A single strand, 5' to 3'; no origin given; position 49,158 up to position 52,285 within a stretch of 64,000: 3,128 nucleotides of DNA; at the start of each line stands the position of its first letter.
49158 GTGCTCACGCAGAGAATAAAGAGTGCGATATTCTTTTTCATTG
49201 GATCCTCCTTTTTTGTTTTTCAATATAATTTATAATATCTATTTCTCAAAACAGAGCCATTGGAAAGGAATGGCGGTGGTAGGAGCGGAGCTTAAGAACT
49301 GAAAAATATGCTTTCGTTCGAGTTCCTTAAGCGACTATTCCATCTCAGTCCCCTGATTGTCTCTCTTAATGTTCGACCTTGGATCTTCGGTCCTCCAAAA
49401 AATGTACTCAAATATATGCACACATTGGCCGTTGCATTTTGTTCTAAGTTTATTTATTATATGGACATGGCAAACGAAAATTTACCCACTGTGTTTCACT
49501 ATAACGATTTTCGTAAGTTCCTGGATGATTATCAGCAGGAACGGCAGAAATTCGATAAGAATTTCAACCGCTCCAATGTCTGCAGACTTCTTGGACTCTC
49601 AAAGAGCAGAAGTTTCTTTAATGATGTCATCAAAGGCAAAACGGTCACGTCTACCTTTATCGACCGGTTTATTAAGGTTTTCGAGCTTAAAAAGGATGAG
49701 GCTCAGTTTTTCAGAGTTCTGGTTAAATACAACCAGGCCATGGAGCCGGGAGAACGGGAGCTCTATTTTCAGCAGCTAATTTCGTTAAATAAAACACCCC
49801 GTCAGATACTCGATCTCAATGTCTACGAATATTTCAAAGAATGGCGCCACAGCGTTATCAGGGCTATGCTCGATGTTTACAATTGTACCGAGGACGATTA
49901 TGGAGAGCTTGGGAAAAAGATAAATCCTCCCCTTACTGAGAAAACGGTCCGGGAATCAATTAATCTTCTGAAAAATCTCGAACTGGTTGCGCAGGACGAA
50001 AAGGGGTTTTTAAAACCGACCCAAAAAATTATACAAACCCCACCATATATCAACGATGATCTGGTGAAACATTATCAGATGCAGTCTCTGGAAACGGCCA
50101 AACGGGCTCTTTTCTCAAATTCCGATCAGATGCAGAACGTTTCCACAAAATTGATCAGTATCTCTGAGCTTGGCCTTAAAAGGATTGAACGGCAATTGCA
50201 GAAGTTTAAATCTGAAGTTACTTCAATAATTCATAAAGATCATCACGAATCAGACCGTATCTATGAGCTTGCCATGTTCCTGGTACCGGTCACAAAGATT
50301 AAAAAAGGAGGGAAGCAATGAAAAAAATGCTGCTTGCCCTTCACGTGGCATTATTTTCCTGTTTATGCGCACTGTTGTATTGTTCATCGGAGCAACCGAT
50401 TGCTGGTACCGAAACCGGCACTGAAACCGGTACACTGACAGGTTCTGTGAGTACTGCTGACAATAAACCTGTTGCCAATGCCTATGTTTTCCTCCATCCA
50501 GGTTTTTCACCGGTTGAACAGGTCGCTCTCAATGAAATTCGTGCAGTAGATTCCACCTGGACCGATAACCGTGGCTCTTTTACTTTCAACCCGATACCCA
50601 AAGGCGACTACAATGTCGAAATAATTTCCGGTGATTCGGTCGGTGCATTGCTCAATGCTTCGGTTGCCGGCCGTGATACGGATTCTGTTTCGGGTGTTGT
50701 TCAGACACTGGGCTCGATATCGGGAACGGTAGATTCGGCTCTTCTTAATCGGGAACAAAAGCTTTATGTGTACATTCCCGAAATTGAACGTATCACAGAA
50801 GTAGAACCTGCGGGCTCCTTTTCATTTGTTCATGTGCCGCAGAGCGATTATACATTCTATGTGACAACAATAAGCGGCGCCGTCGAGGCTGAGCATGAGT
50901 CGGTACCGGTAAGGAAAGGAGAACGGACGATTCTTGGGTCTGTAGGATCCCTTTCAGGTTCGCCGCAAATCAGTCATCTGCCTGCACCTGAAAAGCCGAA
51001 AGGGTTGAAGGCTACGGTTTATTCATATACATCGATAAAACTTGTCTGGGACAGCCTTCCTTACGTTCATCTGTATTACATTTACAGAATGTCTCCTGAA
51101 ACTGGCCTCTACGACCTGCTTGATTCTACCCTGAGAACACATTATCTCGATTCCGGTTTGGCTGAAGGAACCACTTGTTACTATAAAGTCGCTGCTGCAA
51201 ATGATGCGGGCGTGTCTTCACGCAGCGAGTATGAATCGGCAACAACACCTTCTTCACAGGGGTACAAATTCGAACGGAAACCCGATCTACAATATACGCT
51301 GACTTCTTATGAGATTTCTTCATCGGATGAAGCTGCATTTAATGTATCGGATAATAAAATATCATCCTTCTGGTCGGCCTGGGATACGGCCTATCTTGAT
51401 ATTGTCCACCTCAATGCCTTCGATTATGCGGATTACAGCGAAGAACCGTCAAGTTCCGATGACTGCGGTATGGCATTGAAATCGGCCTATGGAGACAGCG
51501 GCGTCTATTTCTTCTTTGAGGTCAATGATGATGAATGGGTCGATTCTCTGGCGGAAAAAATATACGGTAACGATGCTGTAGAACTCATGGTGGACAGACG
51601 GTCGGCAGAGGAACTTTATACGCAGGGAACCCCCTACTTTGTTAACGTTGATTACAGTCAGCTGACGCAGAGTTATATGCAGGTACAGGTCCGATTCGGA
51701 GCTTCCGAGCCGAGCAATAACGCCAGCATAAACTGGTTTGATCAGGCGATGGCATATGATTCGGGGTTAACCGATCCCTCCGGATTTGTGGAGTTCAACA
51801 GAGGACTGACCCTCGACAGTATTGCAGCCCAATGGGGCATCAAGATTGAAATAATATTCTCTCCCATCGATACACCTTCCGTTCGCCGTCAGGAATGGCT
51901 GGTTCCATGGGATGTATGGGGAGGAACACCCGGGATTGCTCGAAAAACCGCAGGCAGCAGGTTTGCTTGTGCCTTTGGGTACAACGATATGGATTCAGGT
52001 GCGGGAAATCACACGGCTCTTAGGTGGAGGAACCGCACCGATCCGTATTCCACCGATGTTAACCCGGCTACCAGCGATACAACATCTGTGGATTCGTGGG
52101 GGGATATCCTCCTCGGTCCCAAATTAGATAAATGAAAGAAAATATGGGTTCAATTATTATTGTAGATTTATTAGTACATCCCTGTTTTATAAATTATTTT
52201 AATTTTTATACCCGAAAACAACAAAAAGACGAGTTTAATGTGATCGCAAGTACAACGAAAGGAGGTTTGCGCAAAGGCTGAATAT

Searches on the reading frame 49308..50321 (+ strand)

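Call 58: search_protein_families(library=pfam, proteins=[window:49308-50321:+], max_evalue=0.00001)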
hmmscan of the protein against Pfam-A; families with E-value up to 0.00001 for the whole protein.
window:49308-50321:+ (337 aa): 1 family
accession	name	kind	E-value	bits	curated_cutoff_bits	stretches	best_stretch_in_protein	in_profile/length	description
PF14394.12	DUF4423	-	4.4e-21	75.8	30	1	164-328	6-165/165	Domain of unknown function (DUF4423)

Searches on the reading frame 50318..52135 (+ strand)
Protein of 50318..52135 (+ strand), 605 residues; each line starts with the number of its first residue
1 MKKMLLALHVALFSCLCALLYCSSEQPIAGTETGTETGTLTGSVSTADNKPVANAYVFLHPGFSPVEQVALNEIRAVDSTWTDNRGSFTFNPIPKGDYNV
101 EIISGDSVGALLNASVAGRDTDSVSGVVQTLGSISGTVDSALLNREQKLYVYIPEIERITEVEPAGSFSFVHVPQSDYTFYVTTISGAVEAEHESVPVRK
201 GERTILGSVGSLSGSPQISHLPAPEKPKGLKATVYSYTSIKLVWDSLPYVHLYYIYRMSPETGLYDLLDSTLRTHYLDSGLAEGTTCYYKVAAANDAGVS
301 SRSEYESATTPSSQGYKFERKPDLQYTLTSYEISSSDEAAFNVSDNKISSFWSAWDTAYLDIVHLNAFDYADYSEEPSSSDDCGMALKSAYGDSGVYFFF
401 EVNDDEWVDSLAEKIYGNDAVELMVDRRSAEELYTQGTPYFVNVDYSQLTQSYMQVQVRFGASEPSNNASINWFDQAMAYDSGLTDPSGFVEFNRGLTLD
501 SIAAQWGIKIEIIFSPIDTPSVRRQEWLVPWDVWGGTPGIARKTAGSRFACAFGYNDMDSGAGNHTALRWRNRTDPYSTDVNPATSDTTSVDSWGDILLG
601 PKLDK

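Call 58: search_protein_families(library=pfam, proteins=[window:50318-52135:+], max_evalue=0.00001)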
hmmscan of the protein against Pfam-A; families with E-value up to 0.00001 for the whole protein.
window:50318-52135:+ (605 aa): 1 family
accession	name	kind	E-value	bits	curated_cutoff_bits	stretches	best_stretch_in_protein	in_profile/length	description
PF13620.12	CarboxypepD_reg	-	7.3e-09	36.3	32.3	1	39-102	1-54/82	Carboxypeptidase regulatory-like domain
